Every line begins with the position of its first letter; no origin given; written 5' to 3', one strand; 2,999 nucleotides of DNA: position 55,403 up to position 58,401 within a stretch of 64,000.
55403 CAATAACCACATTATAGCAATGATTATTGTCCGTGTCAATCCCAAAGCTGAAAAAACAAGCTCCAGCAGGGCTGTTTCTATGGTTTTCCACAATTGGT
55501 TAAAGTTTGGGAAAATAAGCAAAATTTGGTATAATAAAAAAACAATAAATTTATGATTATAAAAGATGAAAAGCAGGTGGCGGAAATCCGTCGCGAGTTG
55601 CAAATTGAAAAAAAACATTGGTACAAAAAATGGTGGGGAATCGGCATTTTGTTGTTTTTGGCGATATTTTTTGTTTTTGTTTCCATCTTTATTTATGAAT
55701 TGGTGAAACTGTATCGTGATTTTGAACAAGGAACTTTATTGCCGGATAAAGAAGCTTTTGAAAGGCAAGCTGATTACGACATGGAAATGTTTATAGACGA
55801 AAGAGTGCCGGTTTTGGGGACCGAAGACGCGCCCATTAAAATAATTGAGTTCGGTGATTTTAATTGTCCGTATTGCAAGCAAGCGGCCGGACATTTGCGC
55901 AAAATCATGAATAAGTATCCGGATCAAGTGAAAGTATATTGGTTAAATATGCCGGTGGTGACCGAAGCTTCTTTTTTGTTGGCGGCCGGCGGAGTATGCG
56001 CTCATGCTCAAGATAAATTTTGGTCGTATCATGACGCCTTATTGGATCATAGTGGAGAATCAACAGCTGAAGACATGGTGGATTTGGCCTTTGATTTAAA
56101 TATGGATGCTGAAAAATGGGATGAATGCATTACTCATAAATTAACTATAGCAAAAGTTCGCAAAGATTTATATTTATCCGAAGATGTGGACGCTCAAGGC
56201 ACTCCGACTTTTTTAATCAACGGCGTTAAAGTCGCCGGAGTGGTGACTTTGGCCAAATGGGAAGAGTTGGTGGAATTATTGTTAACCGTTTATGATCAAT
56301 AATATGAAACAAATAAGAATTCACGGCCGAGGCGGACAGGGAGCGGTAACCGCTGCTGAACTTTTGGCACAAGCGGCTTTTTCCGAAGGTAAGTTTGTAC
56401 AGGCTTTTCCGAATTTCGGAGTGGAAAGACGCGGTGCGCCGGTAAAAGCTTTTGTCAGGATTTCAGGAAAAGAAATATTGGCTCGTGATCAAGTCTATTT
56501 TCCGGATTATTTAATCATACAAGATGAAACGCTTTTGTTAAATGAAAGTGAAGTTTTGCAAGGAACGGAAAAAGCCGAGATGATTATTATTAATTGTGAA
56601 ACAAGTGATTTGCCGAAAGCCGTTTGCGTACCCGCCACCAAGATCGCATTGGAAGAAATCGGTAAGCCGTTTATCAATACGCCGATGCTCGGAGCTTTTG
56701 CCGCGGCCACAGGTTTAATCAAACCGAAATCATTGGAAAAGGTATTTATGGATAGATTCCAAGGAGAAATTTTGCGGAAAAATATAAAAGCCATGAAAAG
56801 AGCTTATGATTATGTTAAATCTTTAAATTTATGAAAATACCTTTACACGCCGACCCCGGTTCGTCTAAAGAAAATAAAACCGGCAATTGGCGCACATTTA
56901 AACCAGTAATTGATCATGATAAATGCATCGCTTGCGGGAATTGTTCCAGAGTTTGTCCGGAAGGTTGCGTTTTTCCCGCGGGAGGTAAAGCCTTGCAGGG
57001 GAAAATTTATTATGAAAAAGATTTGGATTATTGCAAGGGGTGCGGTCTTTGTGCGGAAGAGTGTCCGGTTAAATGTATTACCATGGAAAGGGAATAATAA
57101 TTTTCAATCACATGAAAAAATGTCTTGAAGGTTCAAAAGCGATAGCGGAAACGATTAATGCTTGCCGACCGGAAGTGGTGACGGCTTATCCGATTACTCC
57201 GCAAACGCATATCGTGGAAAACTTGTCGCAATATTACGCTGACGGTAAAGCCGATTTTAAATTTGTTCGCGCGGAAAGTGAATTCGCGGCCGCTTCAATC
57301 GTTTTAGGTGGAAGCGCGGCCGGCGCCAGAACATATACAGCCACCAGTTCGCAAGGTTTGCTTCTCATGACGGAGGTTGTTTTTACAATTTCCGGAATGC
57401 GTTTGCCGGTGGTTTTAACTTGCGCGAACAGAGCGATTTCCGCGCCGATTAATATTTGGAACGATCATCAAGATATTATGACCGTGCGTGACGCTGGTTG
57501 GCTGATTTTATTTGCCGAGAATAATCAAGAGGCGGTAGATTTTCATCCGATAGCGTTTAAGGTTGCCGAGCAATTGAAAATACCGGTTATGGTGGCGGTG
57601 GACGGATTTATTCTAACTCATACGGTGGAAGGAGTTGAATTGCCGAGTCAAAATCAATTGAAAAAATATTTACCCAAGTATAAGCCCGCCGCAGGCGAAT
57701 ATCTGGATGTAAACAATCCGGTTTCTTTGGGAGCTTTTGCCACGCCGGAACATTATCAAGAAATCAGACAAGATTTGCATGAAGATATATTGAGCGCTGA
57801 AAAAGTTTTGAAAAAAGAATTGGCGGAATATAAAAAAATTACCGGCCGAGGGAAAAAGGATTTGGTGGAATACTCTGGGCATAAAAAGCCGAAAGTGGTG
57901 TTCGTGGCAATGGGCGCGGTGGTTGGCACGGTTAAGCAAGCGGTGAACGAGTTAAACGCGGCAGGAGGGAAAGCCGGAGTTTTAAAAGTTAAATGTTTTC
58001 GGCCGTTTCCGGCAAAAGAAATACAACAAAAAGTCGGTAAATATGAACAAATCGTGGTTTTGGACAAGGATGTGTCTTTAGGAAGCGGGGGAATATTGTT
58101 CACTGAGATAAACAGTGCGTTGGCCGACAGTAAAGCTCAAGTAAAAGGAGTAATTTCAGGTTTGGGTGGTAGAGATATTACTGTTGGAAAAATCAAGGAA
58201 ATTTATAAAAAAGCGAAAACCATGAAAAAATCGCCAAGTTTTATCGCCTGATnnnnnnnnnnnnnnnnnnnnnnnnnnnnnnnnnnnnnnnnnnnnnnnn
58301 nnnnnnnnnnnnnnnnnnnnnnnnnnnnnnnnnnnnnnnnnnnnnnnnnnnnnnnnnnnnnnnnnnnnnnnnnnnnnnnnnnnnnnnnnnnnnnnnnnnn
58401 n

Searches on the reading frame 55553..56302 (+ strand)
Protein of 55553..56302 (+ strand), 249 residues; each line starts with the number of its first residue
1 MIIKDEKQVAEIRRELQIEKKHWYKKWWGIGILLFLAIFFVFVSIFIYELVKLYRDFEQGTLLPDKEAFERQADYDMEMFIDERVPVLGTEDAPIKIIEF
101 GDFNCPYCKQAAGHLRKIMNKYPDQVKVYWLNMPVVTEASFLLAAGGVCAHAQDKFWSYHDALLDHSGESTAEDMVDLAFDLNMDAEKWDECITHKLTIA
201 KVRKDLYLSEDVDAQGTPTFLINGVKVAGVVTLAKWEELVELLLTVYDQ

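Call 3: search_protein_families(library=pfam, proteins=[window:55553-56302:+], max_evalue=1)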
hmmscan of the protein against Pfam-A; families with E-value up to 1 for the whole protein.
window:55553-56302:+ (249 aa): 7 families
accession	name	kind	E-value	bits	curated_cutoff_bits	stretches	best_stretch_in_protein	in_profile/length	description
PF13462.12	Thioredoxin_4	-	2.6e-20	73.7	23.2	1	86-241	6-164/165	Thioredoxin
PF01323.26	DSBA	-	4.7e-16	59.6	25.6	1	97-237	2-187/191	DSBA-like thioredoxin domain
PF00085.26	Thioredoxin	-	0.00075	19.9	23.5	1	96-133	21-58/103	Thioredoxin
PF13098.12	Thioredoxin_2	-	0.019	15.8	27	1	97-222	9-81/104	Thioredoxin-like domain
PF06422.18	PDR_CDR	-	0.025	14.9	20.5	1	24-55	44-75/92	CDR ABC transporter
PF13192.12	Thioredoxin_3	-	0.16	12.5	24.8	0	103-122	8-27/76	Thioredoxin domain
PF17280.7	DUF5345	-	0.31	11.7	27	1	8-52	18-61/77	Family of unknown function (DUF5345)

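Call 4: search_protein_families(library=ncbifam, proteins=[window:55553-56302:+], max_evalue=1)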
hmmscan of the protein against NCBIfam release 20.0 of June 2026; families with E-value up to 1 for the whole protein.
window:55553-56302:+ (249 aa): 11 families
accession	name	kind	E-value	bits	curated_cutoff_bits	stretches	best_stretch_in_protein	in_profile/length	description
NF041057.1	Rcas_1661_fam_Se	equivalog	3.8e-18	65.9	190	1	84-241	80-245/247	Rcas_1661 family thioredoxin-like (seleno)lipoprotein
NF008657.0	PRK11657.1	equivalog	6.6e-05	22.3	124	1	89-177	113-189/251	thiol:disulfide interchange protein DsbG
NF047695.1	ThlDiSintDsbAHaem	equivalog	0.00082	18.8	290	1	95-225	40-176/206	thiol:disulfide interchange protein DsbA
NF045996.1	MAG0920_fam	subfamily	0.0062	16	43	1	18-76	91-149/232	MAG0920 family protein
TIGR00411.1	redox_disulf_1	equivalog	0.013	15.6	92.75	1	100-135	6-41/82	MJ0307 family thioredoxin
NF008198.0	PRK10954.1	equivalog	0.013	15.3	279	1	94-224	39-175/207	thiol:disulfide interchange protein DsbA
NF052402.1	ThlOxiredEpsilon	equivalog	0.015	14.9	370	1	57-141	94-171/236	bifunctional thiol oxidoreductase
NF045500.1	Omp28_seleno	equivalog_domain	0.017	14.5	200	1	97-131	43-78/377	Omp28-related selenoprotein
TIGR02738.1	TrbB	equivalog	0.025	14.2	132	1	100-131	57-88/153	type-F conjugative transfer system pilin assembly thiol-disulfide isomerase TrbB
NF040730.1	CxCC_doxin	equivalog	0.096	12.5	65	1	104-128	10-34/83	thioredoxin-like (seleno)protein SaoT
NF047697.1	ThioredTrxAClost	equivalog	0.14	12.4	140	0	95-133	19-57/105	thioredoxin TrxA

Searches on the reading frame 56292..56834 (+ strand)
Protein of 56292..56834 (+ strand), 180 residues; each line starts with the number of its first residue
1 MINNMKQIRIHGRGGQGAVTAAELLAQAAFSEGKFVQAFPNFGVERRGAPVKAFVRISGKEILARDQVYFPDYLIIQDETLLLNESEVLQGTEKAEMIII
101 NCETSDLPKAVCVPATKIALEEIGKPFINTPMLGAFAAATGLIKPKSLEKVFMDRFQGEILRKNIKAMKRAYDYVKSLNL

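Call 3: search_protein_families(library=pfam, proteins=[window:56292-56834:+], max_evalue=1)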
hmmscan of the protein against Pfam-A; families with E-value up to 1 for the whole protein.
window:56292-56834:+ (180 aa): 1 family
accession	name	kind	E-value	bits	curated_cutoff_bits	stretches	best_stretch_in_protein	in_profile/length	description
PF01558.24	POR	-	1.3e-38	133.3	27.4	1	14-173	1-173/173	Pyruvate ferredoxin/flavodoxin oxidoreductase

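Call 4: search_protein_families(library=ncbifam, proteins=[window:56292-56834:+], max_evalue=1)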
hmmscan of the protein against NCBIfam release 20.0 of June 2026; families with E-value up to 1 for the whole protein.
window:56292-56834:+ (180 aa): 26 families (the best 25 are shown)
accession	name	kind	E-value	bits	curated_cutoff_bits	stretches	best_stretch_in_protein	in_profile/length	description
NF006321.0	PRK08534.1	equivalog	2.3e-65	219.7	225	1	5-177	1-179/181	pyruvate ferredoxin oxidoreductase subunit gamma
NF040683.1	PorC_Meth_Thtga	equivalog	8.8e-63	211.2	270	1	5-177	1-175/177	pyruvate synthase subunit PorC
TIGR02175.1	PorC_KorC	subfamily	2.7e-59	199.9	81.1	1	6-176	2-176/177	2-oxoacid:acceptor oxidoreductase, gamma subunit, pyruvate/2-ketoisovalerate family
NF010632.0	PRK14029.1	equivalog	1.2e-48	165.2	335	1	5-175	1-180/185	pyruvate/ketoisovalerate ferredoxin oxidoreductase subunit gamma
NF045762.1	PhenlGlyoxDHPadE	equivalog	2.2e-41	141.7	300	1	5-175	1-179/187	NADH-dependent phenylglyoxylate dehydrogenase subunit gamma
NF004497.0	PRK05844.1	equivalog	4.5e-31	107.9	243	1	5-176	1-186/186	pyruvate flavodoxin oxidoreductase subunit gamma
NF006323.0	PRK08537.1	equivalog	7.8e-16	57.9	235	1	6-176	3-179/181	2-oxoacid:ferredoxin oxidoreductase subunit gamma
TIGR03710.1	OAFO_sf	subfamily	1.7e-13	50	482.75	1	7-178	3-176/561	2-oxoacid:acceptor oxidoreductase subunit alpha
NF045790.1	OxalOxreddelta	equivalog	1.5e-11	44.1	230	1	4-104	11-117/316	oxalate oxidoreductase subunit delta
NF005322.0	PRK06853.1-2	equivalog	2.4e-11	43.8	237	2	3-62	3-61/197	indolepyruvate oxidoreductase subunit beta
NF005324.0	PRK06853.1-4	equivalog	7e-11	42.4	222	2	6-64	3-61/196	indolepyruvate oxidoreductase subunit beta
NF006211.0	PRK08338.1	equivalog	9.1e-11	41.5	239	1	7-173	2-166/170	2-oxoacid:ferredoxin oxidoreductase subunit gamma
NF005325.0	PRK06853.1-5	equivalog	2.6e-10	40.4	230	2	5-58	3-56/192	indolepyruvate oxidoreductase subunit beta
NF005323.0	PRK06853.1-3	equivalog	9.8e-09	35.4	238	2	5-58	6-59/197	indolepyruvate oxidoreductase subunit beta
TIGR03334.1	IOR_beta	equivalog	1.2e-07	31.9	205.8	1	7-58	2-53/189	indolepyruvate ferredoxin oxidoreductase subunit beta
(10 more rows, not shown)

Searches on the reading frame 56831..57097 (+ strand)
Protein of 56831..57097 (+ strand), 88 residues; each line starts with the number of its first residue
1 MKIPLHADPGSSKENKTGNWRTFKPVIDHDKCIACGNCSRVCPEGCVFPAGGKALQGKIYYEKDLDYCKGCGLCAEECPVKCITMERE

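Call 3: search_protein_families(library=pfam, proteins=[window:56831-57097:+], max_evalue=1)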
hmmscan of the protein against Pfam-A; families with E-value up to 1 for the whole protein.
window:56831-57097:+ (88 aa): 18 families
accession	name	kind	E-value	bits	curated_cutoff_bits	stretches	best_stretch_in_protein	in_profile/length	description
PF00037.32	Fer4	-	1.5e-14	53.6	21.1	2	25-47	1-23/24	4Fe-4S binding domain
PF12838.12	Fer4_7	-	3.2e-13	50.4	27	2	31-82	1-52/52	4Fe-4S dicluster domain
PF14697.11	Fer4_21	-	4e-12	46.5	35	1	26-85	2-59/59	4Fe-4S dicluster domain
PF12797.12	Fer4_2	-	1.2e-11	44.2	24.5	2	24-44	2-22/22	4Fe-4S binding domain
PF12837.12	Fer4_6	-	6.8e-10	38.9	25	2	24-46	1-23/24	4Fe-4S binding domain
PF13237.11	Fer4_10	-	1.9e-09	37.8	25.5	2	24-79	1-53/53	4Fe-4S dicluster domain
PF13183.11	Fer4_8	-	5.1e-08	33.8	27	2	28-45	50-67/68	4Fe-4S dicluster domain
PF13187.11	Fer4_9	-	1.4e-06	28.7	27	3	31-83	1-52/52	4Fe-4S dicluster domain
PF13484.11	Fer4_16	-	4.4e-06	27.8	30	2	31-46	1-16/66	4Fe-4S double cluster binding domain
PF13534.11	Fer4_17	-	4.6e-06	27.5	22.2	2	29-45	43-59/61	4Fe-4S dicluster domain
PF13459.11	Fer4_15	-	2.7e-05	25.2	22.4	2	26-54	2-30/66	4Fe-4S single cluster domain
PF12800.12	Fer4_4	-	0.00034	21.2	24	2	66-80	2-16/17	4Fe-4S binding domain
PF25160.1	LdpA_Fe-S-bd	-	0.00096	19.3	27.6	2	66-86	26-46/49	LdpA Fe-S cluster-binding domain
PF13370.11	Fer4_13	-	0.0027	18.8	24.5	1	27-44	1-18/58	4Fe-4S single cluster domain of Ferredoxin I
PF17179.9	Fer4_22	-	0.019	16.3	27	1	62-81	75-94/95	4Fe-4S dicluster domain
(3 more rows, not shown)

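Call 4: search_protein_families(library=ncbifam, proteins=[window:56831-57097:+], max_evalue=1)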
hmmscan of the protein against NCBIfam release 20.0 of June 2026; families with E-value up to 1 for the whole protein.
window:56831-57097:+ (88 aa): 104 families (the best 25 are shown)
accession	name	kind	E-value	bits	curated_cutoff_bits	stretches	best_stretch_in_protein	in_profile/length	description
NF040684.1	PorD_Arch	equivalog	5.7e-30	103.2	120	1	8-88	10-84/85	pyruvate synthase subunit PorD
TIGR02179.1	PorD_KorD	subfamily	4.7e-27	93.9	60.05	1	8-88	3-77/78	2-oxoacid:acceptor oxidoreductase, delta subunit, pyruvate/2-ketoisovalerate family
NF007202.0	PRK09623.1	equivalog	1.8e-22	79.7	166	1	12-88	33-103/105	3-methyl-2-oxobutanoate dehydrogenase subunit delta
NF007203.0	PRK09624.1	equivalog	1.4e-21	76.7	171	1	9-88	30-103/105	pyuvate ferredoxin oxidoreductase subunit delta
NF045763.1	PhenlGlyoxDHPadF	equivalog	9.4e-16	57.8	150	1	16-83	17-77/78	NADH-dependent phenylglyoxylate dehydrogenase subunit delta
NF045790.1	OxalOxreddelta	equivalog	1e-14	54.4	230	1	14-85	244-308/316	oxalate oxidoreductase subunit delta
NF007204.0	PRK09625.1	equivalog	4.1e-14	52.8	125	1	11-81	40-104/133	pyruvate flavodoxin oxidoreductase subunit delta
NF058577.1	FdxA_fam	equivalog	1.2e-10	41.4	65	2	25-45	31-51/52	4Fe-4S ferredoxin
TIGR01971.1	NuoI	subfamily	1.3e-10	40.9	113.05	2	13-47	64-98/121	NADH-quinone oxidoreductase, chain I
NF003475.0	PRK05113.1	equivalog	1.2e-09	38.3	203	1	22-86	105-163/190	electron transport complex subunit RsxB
TIGR01944.1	rnfB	subfamily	1.3e-09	37.9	68.7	1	24-87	107-164/190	RnfABCDGE type electron transport complex subunit B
NF006183.0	PRK08318.1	equivalog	3.6e-09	35.9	335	1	23-87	335-399/422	NAD-dependent dihydropyrimidine dehydrogenase subunit PreA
NF040864.1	HgcB_ferredoxin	equivalog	4.6e-09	36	99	1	27-86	11-64/93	mercury methylation ferredoxin HgcB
NF042909.1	FMH_DH_FwdF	exception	2.6e-08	33.4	375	1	27-87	254-315/336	tungsten-dependent formylmethanofuran dehydrogenase subunit FwdF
NF004540.0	PRK05888.2-1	equivalog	3.3e-08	33.2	215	1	29-86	43-106/139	NADH-quinone oxidoreductase subunit NuoI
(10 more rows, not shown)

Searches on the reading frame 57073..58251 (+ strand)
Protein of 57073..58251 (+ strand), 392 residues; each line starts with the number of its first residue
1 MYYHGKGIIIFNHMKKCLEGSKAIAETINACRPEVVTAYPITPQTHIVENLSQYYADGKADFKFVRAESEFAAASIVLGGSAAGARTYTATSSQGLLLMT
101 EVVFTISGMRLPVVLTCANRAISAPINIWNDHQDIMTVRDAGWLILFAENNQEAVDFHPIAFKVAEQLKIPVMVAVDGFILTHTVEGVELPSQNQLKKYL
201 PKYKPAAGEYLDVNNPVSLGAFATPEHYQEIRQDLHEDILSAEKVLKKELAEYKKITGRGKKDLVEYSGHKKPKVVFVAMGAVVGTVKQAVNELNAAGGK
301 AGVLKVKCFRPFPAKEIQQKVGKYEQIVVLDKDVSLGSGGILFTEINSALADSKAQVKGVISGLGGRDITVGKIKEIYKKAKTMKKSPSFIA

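Call 3: search_protein_families(library=pfam, proteins=[window:57073-58251:+], max_evalue=1)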
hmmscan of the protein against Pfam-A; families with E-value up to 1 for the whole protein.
window:57073-58251:+ (392 aa): 6 families
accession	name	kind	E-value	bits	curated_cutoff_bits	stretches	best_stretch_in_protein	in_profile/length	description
PF01855.24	POR_N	-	1.4e-73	247.9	27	1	30-248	5-228/231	Pyruvate flavodoxin/ferredoxin oxidoreductase, thiamine diP-bdg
PF17147.9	PFOR_II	-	5.2e-29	101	27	1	274-373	2-101/102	Pyruvate:ferredoxin oxidoreductase core domain II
PF02780.25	Transketolase_C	-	1.5e-09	38.3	25.9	1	271-369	8-104/124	Transketolase, C-terminal domain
PF22613.1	Transketolase_C_1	-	0.013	16.1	27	1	271-316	10-55/113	Transketolase-like TK C-terminal domain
PF05066.19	HARE-HTH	-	0.019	15.8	25.9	1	303-346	10-52/71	HB1, ASXL, restriction endonuclease HTH domain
PF22215.1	MLKL_N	-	0.21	11.5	27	1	315-353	66-104/142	Mixed lineage kinase domain-like N-terminal domain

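Call 4: search_protein_families(library=ncbifam, proteins=[window:57073-58251:+], max_evalue=1)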
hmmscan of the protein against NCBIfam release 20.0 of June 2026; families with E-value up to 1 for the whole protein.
window:57073-58251:+ (392 aa): 19 families
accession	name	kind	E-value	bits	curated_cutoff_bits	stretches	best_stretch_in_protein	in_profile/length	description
NF040682.1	PorA_Arch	equivalog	4e-134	447.4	550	1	15-385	3-375/387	pyruvate synthase subunit PorA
NF006233.0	PRK08367.1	equivalog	5.4e-110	367.9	625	1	14-383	3-374/394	pyruvate ferredoxin oxidoreductase subunit alpha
NF006232.0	PRK08366.1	equivalog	3.9e-99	331.9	646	1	11-384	3-377/394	2-ketoisovalerate ferredoxin oxidoreductase subunit alpha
NF007201.0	PRK09622.1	equivalog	1.4e-97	327.2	590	1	18-383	13-380/405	2-oxoacid:ferredoxin oxidoreductase subunit alpha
NF045764.1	PhenlGlyoxDHPadG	equivalog_domain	4.5e-75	252.6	700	1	19-383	6-381/398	NADH-dependent phenylglyoxylate dehydrogenase subunit alpha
NF045791.1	OxalOxredalpha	equivalog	1.7e-71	241.3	500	1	14-386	3-380/395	oxalate oxidoreductase subunit alpha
TIGR02176.1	pyruv_ox_red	equivalog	7.6e-58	196.3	911.35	1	17-385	3-382/1167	pyruvate:ferredoxin (flavodoxin) oxidoreductase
NF005507.0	PRK07119.1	subfamily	2e-37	128.8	399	1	15-371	4-338/352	3-methyl-2-oxobutanoate dehydrogenase subunit VorB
TIGR03710.1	OAFO_sf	subfamily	3.8e-35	121.5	482.75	1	16-333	194-523/561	2-oxoacid:acceptor oxidoreductase subunit alpha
NF006412.0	PRK08659.1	equivalog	5.7e-35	121.2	411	1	15-380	5-375/378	2-oxoacid:acceptor oxidoreductase subunit alpha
NF041170.1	Oxoac_fdxalpha_Archa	equivalog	1.4e-22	79.8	800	1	20-380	240-621/636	2-oxoacid:ferredoxin oxidoreductase subunit alpha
NF007206.0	PRK09627.1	equivalog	2.5e-22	79.4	579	1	20-333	8-335/375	2-oxoglutarate synthase subunit alpha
TIGR03336.1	IOR_alpha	equivalog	8.7e-14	50.7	650.9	1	14-331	1-286/595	indolepyruvate ferredoxin oxidoreductase subunit alpha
NF004556.0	PRK05899.2-2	equivalog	0.0015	16.9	575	1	274-362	521-605/639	transketolase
NF004559.0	PRK05899.2-5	equivalog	0.0076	14.5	488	1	264-352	496-580/627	transketolase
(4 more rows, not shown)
